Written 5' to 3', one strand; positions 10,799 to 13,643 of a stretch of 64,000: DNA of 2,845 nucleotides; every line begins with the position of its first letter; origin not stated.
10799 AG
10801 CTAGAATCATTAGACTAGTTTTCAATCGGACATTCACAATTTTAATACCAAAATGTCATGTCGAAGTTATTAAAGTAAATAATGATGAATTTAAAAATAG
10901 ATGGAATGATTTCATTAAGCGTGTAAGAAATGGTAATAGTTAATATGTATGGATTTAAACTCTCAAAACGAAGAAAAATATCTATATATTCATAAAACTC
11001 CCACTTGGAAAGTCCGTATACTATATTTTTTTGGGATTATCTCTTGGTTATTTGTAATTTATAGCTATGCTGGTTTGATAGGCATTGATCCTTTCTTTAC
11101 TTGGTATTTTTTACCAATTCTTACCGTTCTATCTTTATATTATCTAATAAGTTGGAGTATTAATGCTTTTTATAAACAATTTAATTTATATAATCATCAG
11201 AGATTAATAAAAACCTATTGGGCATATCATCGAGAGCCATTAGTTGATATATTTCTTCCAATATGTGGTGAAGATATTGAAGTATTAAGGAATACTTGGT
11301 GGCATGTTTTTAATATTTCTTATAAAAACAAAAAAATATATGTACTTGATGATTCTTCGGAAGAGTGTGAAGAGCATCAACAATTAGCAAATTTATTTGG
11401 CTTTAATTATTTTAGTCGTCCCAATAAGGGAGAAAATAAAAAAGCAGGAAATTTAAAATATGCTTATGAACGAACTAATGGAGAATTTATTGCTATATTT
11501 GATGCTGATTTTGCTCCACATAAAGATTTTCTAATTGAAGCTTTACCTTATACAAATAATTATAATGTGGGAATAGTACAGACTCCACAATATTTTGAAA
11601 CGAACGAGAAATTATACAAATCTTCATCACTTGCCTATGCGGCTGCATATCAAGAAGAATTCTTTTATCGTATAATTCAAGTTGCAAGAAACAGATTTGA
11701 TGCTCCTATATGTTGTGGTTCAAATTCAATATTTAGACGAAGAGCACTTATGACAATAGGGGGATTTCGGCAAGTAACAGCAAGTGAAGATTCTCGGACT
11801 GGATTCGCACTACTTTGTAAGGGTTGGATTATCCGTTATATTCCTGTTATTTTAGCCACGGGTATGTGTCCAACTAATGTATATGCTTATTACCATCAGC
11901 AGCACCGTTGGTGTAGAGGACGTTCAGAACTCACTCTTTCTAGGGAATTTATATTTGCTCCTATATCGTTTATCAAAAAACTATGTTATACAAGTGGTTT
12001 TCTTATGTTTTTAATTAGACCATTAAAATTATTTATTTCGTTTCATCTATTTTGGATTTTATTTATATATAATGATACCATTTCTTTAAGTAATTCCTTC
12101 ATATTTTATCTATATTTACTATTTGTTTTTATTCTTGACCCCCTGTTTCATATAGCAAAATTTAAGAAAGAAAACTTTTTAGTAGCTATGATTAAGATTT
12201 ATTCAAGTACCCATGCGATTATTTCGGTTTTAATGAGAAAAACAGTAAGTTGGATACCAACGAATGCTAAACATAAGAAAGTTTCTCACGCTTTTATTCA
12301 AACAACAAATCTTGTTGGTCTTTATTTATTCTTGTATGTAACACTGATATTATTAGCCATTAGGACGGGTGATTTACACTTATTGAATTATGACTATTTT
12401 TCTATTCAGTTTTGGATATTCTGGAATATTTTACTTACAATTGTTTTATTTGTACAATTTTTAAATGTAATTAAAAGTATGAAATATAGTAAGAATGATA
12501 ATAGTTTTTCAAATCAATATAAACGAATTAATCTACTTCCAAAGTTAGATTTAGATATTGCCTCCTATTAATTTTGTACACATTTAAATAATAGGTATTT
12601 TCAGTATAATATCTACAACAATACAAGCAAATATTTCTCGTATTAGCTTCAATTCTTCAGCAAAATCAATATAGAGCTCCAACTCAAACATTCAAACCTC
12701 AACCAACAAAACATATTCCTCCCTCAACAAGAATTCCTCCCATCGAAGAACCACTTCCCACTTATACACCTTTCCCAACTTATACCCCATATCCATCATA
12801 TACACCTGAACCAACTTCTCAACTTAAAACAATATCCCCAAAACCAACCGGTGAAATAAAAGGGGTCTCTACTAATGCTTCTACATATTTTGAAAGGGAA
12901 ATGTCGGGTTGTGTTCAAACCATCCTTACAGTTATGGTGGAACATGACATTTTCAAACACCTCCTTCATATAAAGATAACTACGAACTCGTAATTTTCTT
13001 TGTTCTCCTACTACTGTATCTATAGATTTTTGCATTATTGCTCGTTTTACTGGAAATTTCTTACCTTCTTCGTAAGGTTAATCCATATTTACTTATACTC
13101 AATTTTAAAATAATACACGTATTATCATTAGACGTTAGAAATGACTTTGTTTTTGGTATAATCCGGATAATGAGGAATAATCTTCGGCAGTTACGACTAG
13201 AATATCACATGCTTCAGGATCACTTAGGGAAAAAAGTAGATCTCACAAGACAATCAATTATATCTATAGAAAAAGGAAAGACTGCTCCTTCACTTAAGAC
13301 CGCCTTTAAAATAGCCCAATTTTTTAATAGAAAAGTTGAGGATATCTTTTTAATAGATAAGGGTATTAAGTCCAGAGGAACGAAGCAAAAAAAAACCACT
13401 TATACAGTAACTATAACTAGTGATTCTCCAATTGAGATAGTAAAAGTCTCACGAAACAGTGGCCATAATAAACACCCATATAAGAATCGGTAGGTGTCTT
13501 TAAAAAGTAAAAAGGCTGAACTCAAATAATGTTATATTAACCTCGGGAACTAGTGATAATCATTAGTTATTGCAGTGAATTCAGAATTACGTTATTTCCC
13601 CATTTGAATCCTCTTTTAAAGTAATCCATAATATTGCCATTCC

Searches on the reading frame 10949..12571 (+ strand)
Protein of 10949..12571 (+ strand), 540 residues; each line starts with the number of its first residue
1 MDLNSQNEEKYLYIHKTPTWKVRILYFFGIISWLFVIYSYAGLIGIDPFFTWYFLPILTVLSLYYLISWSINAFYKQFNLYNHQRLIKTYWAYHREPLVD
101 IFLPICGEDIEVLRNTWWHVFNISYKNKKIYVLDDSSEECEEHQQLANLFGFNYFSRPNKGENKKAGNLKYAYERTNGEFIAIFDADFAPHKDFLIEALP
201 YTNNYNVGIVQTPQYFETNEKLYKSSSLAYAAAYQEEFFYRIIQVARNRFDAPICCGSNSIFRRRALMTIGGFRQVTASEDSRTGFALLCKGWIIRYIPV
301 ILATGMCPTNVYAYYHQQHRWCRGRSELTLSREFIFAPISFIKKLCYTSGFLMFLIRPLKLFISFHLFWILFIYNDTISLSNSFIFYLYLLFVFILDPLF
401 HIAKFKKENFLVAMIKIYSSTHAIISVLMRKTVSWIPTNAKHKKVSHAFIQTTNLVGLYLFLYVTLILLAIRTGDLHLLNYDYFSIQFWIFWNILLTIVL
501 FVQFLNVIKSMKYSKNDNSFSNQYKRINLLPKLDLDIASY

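Call 6: search_protein_families(library=pfam, proteins=[window:10949-12571:+], max_evalue=0.01)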
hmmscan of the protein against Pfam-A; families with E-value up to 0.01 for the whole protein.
window:10949-12571:+ (540 aa): 4 families
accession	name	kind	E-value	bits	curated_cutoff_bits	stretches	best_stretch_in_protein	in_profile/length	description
PF00535.33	Glycos_transf_2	-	1.2e-18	68.1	23.3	1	101-270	2-167/168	Glycosyl transferase family 2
PF13641.12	Glyco_tranf_2_3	-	1.9e-18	67.8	27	1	112-324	15-230/230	Glycosyltransferase like family 2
PF13632.12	Glyco_trans_2_3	-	1.3e-17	64.7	27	1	181-373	2-191/198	Glycosyl transferase family group 2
PF13506.12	Glyco_transf_21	-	2e-10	40.8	21.7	1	155-323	8-174/174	Glycosyl transferase family 21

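Call 50: search_protein_families(library=phrogs, proteins=[window:10949-12571:+], max_evalue=0.01)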
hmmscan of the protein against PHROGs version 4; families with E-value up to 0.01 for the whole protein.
window:10949-12571:+ (540 aa): 2 families
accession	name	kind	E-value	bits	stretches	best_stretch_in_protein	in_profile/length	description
phrog_30838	-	unknown function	3.8e-33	115.8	1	30-395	68-435/449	-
phrog_22641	-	unknown function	9.4e-30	104.7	1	99-395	1-300/566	-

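Call 79: search_protein_families(library=ncbifam, proteins=[window:10949-12568:+], max_evalue=0.001)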
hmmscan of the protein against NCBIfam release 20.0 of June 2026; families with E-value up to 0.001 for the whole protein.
window:10949-12568:+ (540 aa): 6 families
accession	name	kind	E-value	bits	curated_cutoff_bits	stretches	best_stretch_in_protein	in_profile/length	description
TIGR03030.1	CelA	equivalog_domain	5.5e-51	173.4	699.1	1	24-502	60-558/714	UDP-forming cellulose synthase catalytic subunit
NF008558.0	PRK11498.1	equivalog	1.8e-41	142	992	1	95-371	271-549/872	UDP-forming cellulose synthase catalytic subunit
TIGR04242.1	nodulat_NodC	equivalog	1.6e-12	47.1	550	1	87-324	38-283/395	chitooligosaccharide synthase NodC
TIGR03472.1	HpnI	equivalog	2.6e-12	46.3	310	1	160-324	109-271/373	bacteriohopanetetrol glucosamine biosynthesis glycosyltransferase HpnI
TIGR03937.1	PgaC_IcaA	equivalog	1.1e-09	37.8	422.3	1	67-344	14-289/407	poly-beta-1,6-N-acetyl-D-glucosamine synthase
TIGR03965.1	mycofact_glyco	equivalog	4.7e-06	25.7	280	1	129-328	107-303/467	mycofactocin biosynthesis glycosyltransferase MftF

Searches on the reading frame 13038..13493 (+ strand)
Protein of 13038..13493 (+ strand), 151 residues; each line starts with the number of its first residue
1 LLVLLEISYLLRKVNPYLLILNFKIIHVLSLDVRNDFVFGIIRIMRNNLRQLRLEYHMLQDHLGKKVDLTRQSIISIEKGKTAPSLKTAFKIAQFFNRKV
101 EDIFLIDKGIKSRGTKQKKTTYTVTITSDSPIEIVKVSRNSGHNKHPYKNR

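Call 49: search_protein_families(library=pfam, proteins=[window:13038-13493:+], max_evalue=0.01)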
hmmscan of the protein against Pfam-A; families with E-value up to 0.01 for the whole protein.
window:13038-13493:+ (151 aa): 3 families
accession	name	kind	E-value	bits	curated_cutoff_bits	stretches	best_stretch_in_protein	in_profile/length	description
PF01381.28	HTH_3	-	7.4e-12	45.6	23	1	49-102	1-54/55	Helix-turn-helix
PF12844.13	HTH_19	-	0.00017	21.9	30.2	1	48-97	3-52/64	Helix-turn-helix domain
PF13443.12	HTH_26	-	0.0038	17.9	22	1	48-104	1-58/63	Cro/C1-type HTH DNA-binding domain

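Call 50: search_protein_families(library=phrogs, proteins=[window:13038-13493:+], max_evalue=0.01)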
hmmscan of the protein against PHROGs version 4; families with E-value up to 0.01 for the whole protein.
window:13038-13493:+ (151 aa): 10 families
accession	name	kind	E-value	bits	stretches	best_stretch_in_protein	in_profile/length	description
phrog_3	-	transcription regulation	5.1e-13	50.6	1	44-123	88-166/430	transcriptional repressor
phrog_8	-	transcription regulation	1.4e-08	35.6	1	45-98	77-130/346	transcriptional regulator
phrog_2439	-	transcription regulation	2.2e-07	31.1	1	45-101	8-64/367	transcriptional regulator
phrog_25914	-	DNA, RNA and nucleotide metabolism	1.7e-06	29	1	46-106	27-87/96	HTH DNA binding protein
phrog_4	-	transcription regulation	1.7e-05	25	1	46-108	138-196/400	transcriptional repressor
phrog_2967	-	transcription regulation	2.5e-05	24.9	1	42-122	8-85/225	transcriptional regulator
phrog_12258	-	DNA, RNA and nucleotide metabolism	6.9e-05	24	1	54-106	28-80/123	HTH DNA binding protein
phrog_1373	-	transcription regulation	8.1e-05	23.7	1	52-120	71-139/166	transcriptional regulator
phrog_5823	-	transcription regulation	0.0018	18.5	1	47-110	9-73/404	transcriptional regulator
phrog_1994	-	DNA, RNA and nucleotide metabolism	0.0056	17.6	1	47-108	2-63/170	DNA binding protein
